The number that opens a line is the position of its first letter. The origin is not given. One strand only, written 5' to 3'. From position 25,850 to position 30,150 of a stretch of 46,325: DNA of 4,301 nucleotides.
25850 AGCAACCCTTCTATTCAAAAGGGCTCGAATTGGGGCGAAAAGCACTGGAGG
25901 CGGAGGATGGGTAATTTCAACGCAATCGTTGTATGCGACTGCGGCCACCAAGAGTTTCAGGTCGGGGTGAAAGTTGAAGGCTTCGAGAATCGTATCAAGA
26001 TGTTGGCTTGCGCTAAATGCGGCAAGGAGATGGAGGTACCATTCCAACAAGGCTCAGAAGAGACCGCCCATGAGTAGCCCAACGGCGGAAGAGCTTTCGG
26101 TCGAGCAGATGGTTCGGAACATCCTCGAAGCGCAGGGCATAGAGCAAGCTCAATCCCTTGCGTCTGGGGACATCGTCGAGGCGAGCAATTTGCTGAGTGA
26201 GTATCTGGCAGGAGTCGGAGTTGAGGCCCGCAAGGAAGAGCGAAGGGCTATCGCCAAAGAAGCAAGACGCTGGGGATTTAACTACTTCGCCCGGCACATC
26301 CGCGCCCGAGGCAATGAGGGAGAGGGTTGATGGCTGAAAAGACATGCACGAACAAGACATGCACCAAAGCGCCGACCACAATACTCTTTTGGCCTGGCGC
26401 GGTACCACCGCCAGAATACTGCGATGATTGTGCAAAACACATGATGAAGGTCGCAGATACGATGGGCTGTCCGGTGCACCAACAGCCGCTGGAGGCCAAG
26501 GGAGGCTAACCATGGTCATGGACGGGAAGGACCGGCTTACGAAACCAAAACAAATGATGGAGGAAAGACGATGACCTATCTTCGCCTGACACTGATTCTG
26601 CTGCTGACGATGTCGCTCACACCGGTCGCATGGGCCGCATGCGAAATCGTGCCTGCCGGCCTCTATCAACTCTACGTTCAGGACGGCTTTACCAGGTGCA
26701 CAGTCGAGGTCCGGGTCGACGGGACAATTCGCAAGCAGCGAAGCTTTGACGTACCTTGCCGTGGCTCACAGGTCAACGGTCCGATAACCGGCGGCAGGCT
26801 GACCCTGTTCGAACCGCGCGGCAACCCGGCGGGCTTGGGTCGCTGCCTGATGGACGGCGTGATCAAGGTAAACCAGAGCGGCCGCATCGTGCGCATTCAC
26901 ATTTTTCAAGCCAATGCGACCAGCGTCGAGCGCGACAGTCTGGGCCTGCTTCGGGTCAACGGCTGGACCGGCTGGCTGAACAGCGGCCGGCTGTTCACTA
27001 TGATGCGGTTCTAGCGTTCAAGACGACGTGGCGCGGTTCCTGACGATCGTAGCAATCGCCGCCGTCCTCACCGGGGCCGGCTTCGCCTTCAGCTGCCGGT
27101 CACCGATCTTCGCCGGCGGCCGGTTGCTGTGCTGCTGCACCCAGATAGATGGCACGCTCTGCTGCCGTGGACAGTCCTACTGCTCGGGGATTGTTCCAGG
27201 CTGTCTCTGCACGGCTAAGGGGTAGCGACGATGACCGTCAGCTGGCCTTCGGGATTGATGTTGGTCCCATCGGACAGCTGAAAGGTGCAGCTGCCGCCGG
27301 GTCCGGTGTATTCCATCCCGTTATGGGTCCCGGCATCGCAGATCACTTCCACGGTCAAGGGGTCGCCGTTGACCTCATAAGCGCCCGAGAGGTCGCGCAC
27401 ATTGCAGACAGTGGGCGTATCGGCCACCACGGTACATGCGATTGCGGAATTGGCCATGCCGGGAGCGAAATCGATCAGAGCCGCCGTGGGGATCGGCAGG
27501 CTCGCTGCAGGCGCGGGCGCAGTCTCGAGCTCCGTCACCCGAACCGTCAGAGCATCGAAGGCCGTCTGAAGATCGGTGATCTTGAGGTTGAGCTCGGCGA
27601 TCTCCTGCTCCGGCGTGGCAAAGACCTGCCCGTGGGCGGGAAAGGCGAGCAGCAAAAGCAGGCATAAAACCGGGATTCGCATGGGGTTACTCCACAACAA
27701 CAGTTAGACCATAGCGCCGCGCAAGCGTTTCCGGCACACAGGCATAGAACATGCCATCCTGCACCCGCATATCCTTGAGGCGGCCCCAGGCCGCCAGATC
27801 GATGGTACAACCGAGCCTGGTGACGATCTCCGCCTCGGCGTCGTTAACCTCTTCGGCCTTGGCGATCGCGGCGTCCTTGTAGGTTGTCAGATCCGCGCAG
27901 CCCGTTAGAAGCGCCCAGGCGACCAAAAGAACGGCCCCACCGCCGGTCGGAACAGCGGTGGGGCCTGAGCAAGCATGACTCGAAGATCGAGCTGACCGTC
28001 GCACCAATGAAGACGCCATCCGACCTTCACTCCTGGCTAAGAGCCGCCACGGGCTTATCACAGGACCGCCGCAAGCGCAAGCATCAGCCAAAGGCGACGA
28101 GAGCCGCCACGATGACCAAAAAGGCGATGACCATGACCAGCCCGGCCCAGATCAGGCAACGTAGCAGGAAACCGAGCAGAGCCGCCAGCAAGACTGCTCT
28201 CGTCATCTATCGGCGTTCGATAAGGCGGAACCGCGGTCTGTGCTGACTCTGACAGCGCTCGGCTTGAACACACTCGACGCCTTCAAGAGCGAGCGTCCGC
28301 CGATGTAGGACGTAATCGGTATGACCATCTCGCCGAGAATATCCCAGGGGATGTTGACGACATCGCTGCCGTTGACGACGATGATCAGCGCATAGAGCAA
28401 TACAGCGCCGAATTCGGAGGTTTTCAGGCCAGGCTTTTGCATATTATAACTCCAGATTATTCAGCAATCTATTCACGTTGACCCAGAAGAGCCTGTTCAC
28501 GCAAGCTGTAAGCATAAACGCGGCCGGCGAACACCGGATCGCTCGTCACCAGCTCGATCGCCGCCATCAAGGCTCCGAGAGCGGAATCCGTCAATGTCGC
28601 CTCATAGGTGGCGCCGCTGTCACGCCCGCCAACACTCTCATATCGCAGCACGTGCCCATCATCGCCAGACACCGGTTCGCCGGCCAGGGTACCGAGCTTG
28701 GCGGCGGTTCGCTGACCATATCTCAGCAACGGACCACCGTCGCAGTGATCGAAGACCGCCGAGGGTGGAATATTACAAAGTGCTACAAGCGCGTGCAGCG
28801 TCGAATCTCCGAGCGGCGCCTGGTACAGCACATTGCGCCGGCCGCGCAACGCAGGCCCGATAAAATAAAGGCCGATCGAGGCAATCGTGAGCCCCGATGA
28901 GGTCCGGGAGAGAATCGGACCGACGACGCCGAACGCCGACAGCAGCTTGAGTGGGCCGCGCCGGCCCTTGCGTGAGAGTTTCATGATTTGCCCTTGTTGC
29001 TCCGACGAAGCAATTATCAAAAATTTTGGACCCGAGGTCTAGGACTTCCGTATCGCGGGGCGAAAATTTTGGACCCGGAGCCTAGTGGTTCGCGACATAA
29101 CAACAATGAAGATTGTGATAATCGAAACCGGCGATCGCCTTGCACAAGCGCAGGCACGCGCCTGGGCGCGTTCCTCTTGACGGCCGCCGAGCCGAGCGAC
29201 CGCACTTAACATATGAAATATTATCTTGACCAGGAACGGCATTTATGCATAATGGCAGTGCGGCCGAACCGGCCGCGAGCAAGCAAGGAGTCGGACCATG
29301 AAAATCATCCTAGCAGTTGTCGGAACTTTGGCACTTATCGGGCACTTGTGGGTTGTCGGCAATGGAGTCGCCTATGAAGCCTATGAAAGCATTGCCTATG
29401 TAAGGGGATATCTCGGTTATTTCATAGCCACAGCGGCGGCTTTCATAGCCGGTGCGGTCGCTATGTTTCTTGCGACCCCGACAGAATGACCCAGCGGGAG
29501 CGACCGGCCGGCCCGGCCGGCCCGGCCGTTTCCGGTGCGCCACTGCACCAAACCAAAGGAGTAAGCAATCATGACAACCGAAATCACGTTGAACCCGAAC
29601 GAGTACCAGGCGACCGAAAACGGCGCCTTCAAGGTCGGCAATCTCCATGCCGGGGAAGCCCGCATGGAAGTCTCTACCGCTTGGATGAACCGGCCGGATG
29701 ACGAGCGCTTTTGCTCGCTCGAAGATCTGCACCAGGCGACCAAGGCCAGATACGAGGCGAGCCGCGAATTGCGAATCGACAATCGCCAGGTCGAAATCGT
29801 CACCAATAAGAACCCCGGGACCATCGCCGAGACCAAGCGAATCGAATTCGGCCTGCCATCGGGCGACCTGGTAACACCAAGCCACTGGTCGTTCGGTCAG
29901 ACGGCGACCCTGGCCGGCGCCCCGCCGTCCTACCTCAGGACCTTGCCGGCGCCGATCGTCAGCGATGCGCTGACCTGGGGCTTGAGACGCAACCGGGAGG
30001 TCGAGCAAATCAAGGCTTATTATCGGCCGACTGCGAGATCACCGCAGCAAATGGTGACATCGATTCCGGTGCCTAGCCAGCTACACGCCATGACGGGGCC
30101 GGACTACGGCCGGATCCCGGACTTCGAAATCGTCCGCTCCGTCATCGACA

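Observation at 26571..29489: Island of eight consecutive exported/membrane proteins, including a five-gene reverse-strand cassette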

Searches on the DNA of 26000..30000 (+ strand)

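Call 4: search_dna_similar(query=window:26000-30000:+, collection=phages, mode=distant)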
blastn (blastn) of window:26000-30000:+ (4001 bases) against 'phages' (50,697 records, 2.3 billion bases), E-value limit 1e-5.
No match.

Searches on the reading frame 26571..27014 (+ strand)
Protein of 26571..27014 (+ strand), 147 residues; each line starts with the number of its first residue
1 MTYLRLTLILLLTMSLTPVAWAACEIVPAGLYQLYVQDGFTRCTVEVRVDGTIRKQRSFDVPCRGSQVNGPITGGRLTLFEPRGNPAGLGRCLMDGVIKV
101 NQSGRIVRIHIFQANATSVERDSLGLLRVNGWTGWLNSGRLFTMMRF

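Call 8: search_protein_families(library=pfam, max_evalue=0.1, proteins=[window:26571-27014:+])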
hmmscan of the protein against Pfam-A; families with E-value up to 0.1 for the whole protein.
window:26571-27014:+ (147 aa): 0 families

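Call 9: search_protein_families(library=phrogs, max_evalue=0.1, proteins=[window:26571-27014:+])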
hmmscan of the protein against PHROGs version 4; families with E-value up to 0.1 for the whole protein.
window:26571-27014:+ (147 aa): 0 families

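Call 31: find_homologous_proteins(query=window:26571-27014:+, max_evalue=0.01)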
Query window:26571-27014:+ (147 aa): 1 proteins with E <= 0.01 among 17 candidates.
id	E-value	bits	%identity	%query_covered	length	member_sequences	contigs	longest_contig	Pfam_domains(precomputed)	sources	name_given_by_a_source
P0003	6.5e-94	329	100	100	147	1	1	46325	-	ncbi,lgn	ncbi:MAG: hypothetical protein ACR2QC_07875 [Gammaproteobacteria bacterium]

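Call 46: search_protein_families(library=ncbifam, max_evalue=1, proteins=[window:26571-27014:+])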
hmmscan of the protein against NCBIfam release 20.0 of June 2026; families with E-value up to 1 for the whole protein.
window:26571-27014:+ (147 aa): 0 families

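Call 47: search_protein_families(library=padloc, max_evalue=1, proteins=[window:26571-27014:+])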
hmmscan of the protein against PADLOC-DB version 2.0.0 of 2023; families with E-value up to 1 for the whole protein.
window:26571-27014:+ (147 aa): 0 families

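Call 62: search_solved_structures(query=window:26571-27014:+, max_evalue=10)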
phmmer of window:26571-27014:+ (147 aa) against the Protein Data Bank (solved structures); distinct sequences matched with E-value up to 10: 1.
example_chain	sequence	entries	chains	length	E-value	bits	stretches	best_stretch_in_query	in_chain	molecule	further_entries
6jf2_A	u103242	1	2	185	1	12.3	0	94-123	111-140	Flagellar basal-body rod protein FlgG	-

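Call 63: list_cluster_members(proteins=[window:26571-27014:+, window:27028-27225:+, window:27215-27682:-, window:27687-28019:-, window:28084-28206:-, window:28203-28442:-, window:28469-28984:-, window:29298-29489:+, window:12236-12598:+, window:27687-28091:-])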
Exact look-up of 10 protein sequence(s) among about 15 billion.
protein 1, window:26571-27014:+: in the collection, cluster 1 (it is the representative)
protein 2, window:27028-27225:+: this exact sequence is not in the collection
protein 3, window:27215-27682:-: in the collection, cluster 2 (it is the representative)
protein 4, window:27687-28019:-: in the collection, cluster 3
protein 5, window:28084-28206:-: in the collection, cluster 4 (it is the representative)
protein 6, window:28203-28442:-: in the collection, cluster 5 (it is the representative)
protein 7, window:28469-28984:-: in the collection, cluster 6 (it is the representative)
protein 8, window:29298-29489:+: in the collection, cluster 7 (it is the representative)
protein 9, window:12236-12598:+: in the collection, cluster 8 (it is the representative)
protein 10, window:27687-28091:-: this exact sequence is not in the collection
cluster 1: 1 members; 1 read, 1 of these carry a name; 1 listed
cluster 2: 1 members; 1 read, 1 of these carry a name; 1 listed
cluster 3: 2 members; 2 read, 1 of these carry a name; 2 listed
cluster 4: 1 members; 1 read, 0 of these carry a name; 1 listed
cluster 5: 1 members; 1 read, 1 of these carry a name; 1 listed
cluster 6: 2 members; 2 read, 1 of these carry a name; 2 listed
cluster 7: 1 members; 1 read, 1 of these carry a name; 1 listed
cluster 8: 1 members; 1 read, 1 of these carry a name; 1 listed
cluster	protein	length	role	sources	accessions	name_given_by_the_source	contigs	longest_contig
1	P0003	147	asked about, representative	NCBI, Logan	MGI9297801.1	MAG: hypothetical protein ACR2QC_07875 [Gammaproteobacteria bacterium]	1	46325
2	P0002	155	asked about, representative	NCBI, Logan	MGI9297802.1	MAG: hypothetical protein ACR2QC_07880 [Gammaproteobacteria bacterium]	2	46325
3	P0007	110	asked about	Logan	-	-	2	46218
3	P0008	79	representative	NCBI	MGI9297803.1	MAG: hypothetical protein ACR2QC_07885 [Gammaproteobacteria bacterium]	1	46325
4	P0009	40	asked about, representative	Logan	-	-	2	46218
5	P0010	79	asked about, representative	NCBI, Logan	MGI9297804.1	MAG: hypothetical protein ACR2QC_07890 [Gammaproteobacteria bacterium]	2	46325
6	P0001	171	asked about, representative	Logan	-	-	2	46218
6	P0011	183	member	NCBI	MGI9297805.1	MAG: hypothetical protein ACR2QC_07895 [Gammaproteobacteria bacterium]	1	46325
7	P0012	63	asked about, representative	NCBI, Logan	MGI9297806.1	MAG: hypothetical protein ACR2QC_07900 [Gammaproteobacteria bacterium]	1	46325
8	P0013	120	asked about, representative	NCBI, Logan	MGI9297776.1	MAG: hypothetical protein ACR2QC_07750 [Gammaproteobacteria bacterium]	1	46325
